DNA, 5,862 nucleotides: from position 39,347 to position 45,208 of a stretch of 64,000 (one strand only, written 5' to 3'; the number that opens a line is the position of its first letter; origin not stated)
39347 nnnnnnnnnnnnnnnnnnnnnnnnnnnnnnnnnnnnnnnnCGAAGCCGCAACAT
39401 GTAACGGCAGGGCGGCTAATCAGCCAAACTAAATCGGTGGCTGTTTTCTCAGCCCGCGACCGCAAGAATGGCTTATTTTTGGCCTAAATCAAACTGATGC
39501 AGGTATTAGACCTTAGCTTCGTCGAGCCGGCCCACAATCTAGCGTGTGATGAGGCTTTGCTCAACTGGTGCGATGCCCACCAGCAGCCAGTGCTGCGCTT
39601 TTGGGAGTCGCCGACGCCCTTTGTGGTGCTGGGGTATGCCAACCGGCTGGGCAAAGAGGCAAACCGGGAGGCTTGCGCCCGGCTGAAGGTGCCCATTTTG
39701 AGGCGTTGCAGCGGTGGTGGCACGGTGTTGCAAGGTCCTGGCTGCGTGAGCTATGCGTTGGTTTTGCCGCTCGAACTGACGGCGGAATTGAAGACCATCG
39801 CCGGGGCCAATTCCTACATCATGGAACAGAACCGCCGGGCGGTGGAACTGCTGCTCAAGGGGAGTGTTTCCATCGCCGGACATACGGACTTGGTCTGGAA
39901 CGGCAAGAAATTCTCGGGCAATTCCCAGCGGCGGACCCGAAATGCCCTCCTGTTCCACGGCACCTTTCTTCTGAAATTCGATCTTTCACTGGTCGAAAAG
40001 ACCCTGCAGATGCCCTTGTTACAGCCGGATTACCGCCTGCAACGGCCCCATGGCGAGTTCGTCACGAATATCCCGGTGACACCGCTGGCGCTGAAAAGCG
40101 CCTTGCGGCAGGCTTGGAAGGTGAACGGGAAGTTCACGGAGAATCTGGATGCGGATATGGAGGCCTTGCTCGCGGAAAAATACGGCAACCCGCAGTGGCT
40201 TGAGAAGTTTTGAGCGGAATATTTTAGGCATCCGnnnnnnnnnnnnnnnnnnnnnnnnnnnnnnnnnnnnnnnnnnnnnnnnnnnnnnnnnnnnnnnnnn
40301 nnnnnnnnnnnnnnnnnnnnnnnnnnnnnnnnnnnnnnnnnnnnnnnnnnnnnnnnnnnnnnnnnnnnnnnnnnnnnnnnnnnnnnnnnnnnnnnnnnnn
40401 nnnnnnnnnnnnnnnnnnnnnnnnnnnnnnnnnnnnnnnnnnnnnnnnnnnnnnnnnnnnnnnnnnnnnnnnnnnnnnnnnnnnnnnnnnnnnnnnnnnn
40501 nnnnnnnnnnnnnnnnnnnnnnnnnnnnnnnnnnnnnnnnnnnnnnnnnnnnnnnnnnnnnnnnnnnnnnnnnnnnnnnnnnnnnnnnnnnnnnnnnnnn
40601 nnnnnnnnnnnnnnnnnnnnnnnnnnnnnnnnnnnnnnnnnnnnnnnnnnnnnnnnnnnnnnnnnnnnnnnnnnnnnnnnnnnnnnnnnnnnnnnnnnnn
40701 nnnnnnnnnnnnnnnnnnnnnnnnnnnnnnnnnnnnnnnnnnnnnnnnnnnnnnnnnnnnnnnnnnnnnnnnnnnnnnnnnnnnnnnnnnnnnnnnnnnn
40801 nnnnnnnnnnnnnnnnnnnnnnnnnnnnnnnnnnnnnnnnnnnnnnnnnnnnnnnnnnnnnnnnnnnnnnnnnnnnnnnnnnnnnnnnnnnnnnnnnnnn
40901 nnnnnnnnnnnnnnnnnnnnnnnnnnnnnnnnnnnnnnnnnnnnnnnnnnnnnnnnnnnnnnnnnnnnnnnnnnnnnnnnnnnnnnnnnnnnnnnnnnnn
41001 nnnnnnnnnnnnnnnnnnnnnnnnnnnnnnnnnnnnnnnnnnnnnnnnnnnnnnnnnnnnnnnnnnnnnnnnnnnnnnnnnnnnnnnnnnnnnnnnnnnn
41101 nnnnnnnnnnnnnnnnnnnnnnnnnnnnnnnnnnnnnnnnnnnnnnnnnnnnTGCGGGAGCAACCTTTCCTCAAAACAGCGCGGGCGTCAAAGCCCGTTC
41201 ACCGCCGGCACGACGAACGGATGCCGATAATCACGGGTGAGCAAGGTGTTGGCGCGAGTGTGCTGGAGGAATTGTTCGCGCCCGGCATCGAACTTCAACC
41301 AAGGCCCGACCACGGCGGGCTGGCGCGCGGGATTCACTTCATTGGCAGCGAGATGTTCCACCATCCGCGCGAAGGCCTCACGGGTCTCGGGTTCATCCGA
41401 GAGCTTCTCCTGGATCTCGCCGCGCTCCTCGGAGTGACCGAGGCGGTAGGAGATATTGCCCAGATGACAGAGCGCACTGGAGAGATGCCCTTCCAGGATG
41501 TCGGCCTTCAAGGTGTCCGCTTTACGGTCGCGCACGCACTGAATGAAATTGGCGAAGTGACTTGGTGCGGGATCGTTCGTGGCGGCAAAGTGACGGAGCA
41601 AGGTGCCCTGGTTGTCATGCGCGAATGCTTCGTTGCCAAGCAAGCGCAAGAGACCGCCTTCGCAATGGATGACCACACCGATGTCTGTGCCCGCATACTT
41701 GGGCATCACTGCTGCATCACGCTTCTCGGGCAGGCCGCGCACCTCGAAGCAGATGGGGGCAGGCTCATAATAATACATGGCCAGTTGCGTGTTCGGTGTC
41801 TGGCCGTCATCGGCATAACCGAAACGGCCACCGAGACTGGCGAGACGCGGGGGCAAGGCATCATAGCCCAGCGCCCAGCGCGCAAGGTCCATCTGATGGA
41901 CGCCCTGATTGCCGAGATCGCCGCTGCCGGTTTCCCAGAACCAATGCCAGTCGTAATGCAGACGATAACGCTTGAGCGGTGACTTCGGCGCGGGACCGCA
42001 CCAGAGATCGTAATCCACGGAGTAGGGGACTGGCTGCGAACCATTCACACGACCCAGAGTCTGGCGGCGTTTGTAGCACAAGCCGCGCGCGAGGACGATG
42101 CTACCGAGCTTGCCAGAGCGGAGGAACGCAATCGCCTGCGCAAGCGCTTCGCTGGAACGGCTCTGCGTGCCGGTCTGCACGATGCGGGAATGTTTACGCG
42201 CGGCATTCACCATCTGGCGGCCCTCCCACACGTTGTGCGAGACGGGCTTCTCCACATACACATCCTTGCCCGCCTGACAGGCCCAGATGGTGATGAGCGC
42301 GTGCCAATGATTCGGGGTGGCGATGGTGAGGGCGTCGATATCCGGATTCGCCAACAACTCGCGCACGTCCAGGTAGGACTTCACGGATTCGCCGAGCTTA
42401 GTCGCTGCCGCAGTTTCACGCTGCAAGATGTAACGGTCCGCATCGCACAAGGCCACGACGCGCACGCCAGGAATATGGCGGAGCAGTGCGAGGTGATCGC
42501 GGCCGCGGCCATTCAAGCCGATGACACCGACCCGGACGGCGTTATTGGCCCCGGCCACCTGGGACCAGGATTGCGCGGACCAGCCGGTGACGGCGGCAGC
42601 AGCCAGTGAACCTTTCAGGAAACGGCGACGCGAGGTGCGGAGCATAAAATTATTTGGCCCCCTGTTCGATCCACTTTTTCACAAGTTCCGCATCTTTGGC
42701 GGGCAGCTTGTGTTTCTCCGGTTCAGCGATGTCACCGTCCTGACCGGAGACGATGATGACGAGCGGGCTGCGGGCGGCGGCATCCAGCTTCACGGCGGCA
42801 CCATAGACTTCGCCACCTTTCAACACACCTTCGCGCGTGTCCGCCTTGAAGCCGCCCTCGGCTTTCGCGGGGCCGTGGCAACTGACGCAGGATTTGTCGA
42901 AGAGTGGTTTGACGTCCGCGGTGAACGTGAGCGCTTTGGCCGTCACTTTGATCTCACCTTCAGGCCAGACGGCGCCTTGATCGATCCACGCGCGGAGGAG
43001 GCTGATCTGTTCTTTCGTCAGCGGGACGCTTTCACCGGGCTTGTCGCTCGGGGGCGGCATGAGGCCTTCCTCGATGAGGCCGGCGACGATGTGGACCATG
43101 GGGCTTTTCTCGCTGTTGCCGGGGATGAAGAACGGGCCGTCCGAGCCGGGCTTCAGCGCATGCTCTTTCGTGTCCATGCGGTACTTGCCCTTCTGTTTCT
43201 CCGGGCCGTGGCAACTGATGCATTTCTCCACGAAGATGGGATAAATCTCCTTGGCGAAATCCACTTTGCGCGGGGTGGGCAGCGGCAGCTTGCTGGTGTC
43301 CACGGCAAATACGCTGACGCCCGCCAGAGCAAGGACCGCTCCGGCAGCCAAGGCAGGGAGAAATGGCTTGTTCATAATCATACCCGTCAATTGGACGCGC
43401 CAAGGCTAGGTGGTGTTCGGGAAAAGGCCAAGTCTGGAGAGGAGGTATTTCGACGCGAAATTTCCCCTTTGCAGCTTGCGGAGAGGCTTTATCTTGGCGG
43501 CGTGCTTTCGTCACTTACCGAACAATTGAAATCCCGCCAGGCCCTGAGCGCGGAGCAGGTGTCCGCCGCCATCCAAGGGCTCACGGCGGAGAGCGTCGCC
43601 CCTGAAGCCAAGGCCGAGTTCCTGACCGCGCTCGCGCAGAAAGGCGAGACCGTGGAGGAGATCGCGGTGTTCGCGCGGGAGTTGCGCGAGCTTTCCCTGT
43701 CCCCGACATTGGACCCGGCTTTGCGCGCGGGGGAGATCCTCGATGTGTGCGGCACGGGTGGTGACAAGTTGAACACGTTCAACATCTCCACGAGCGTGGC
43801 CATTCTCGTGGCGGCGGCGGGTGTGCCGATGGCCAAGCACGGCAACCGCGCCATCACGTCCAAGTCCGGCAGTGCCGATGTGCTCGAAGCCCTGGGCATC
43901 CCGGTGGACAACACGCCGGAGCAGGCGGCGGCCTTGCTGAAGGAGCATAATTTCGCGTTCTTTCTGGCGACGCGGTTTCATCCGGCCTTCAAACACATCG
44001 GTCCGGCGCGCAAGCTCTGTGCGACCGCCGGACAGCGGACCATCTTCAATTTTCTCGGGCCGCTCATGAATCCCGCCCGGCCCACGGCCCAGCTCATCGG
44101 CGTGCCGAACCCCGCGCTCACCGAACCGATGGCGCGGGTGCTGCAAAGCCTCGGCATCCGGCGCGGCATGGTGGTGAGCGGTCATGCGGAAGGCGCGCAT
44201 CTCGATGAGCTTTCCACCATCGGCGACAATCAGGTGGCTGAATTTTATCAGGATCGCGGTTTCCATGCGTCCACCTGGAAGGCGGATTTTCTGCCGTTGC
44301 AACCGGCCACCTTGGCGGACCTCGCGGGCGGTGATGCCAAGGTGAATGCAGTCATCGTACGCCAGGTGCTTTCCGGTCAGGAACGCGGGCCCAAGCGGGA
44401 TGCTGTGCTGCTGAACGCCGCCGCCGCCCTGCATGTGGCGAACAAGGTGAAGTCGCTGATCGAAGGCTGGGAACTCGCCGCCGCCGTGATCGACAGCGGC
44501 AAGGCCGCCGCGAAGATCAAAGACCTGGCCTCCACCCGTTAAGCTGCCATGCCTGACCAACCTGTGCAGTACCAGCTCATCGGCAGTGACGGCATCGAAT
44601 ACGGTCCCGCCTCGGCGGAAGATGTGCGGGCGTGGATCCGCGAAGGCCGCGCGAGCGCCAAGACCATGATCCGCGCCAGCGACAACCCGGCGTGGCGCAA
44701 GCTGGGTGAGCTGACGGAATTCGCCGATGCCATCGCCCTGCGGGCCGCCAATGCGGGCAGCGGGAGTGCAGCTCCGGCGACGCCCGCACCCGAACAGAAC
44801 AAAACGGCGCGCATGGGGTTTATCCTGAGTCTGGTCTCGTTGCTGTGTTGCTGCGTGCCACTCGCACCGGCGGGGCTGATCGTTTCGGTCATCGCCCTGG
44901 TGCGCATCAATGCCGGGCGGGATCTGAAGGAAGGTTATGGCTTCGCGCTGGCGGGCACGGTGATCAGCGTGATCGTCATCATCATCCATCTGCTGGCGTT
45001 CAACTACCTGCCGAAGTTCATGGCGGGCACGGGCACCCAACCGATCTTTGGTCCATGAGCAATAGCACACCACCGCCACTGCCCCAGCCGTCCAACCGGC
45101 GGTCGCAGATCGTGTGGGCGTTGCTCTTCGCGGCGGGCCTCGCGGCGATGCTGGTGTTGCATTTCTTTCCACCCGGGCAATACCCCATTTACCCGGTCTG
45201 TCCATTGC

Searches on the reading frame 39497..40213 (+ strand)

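Call 17: search_protein_families(library=pfam, proteins=[window:39497-40213:+], max_evalue=0.001)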
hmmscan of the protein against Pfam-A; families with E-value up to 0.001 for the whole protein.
window:39497-40213:+ (238 aa): 2 families
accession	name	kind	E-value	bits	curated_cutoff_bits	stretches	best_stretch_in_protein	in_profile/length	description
PF21948.1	LplA-B_cat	-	1.3e-30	107.3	27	1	11-191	2-177/200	Lipoyl protein ligase A/B catalytic domain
PF03099.24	BPL_LplA_LipB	-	4.3e-09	36.8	21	1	63-162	24-133/133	Biotin/lipoate A/B protein ligase family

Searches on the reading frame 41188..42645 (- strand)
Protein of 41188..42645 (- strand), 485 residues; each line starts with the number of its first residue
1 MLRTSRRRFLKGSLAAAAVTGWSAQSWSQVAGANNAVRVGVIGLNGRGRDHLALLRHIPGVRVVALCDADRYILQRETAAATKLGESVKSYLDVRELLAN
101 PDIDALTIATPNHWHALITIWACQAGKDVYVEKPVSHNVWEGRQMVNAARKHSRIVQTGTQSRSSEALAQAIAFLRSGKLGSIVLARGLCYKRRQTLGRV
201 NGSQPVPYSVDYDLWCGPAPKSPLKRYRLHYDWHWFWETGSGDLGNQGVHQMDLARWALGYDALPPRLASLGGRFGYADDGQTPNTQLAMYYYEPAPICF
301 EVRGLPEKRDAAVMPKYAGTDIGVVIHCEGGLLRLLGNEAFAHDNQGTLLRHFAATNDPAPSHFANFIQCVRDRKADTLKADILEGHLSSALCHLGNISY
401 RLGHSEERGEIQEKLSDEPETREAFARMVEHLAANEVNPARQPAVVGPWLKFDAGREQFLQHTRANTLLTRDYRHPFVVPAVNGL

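Call 9: search_protein_families(library=pfam, proteins=[window:41188-42645:-], max_evalue=0.01)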
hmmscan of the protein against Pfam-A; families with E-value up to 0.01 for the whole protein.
window:41188-42645:- (485 aa): 5 families
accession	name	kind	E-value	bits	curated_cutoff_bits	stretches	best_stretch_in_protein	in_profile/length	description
PF01408.29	GFO_IDH_MocA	-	1e-21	78.3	24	1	37-159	1-119/120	Oxidoreductase family, NAD-binding Rossmann fold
PF19051.5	GFO_IDH_MocA_C2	-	3.2e-18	66.6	23.3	1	203-266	45-108/254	Oxidoreductase family, C-terminal alpha/beta domain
PF22725.1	GFO_IDH_MocA_C3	-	1.4e-05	25.5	27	1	229-260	28-62/124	GFO/IDH/MocA C-terminal domain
PF10518.14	TAT_signal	-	0.00041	20.6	22.7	1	5-20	3-18/21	TAT (twin-arginine translocation) pathway signal sequence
PF02894.22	GFO_IDH_MocA_C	-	0.0031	17.8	22.9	1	208-260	15-59/218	Oxidoreductase family, C-terminal alpha/beta domain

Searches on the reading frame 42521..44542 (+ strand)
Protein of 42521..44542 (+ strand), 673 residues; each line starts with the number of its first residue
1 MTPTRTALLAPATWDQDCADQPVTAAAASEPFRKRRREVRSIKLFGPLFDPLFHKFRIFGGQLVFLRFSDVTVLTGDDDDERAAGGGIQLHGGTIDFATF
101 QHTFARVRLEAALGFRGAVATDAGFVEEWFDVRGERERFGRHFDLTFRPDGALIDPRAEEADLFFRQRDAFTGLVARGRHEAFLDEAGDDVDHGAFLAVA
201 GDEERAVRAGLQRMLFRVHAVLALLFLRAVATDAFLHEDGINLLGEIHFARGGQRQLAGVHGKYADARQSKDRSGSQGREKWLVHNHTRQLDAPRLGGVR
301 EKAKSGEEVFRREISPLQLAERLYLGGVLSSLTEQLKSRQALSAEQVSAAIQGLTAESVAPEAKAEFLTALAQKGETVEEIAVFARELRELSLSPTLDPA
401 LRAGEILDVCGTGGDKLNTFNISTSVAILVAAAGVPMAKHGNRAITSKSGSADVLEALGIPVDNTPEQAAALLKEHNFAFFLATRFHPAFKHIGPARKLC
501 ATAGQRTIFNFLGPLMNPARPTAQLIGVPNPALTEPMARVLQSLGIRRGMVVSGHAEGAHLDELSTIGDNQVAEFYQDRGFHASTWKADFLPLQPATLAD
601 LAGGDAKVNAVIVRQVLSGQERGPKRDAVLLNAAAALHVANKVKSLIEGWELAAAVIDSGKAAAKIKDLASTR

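Call 9: search_protein_families(library=pfam, proteins=[window:42521-44542:+], max_evalue=0.01)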
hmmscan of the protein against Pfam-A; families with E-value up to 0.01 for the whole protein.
window:42521-44542:+ (673 aa): 2 families
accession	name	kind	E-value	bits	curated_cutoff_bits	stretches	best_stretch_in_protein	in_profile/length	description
PF00591.27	Glycos_transf_3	-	5.6e-78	262.5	27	1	405-663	3-253/253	Glycosyl transferase family, a/b domain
PF02885.22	Glycos_trans_3N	-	9.9e-12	44.9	26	1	331-391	2-62/63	Glycosyl transferase family, helical bundle domain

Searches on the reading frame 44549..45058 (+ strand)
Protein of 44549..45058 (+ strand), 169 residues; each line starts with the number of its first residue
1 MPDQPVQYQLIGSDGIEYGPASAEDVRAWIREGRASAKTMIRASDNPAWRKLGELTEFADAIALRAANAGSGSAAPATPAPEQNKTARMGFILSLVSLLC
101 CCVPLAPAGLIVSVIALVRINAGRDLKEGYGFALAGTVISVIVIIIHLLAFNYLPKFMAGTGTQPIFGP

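Call 9: search_protein_families(library=pfam, proteins=[window:44549-45058:+], max_evalue=0.01)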
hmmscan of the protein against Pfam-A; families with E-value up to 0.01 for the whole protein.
window:44549-45058:+ (169 aa): 2 families
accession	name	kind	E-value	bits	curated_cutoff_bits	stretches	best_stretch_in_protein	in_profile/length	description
PF13828.11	DUF4190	-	3.5e-10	39.9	35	1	89-149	4-61/62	Domain of unknown function (DUF4190)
PF14237.11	GYF_2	-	1e-05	25.6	25.8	1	14-58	6-50/50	GYF domain 2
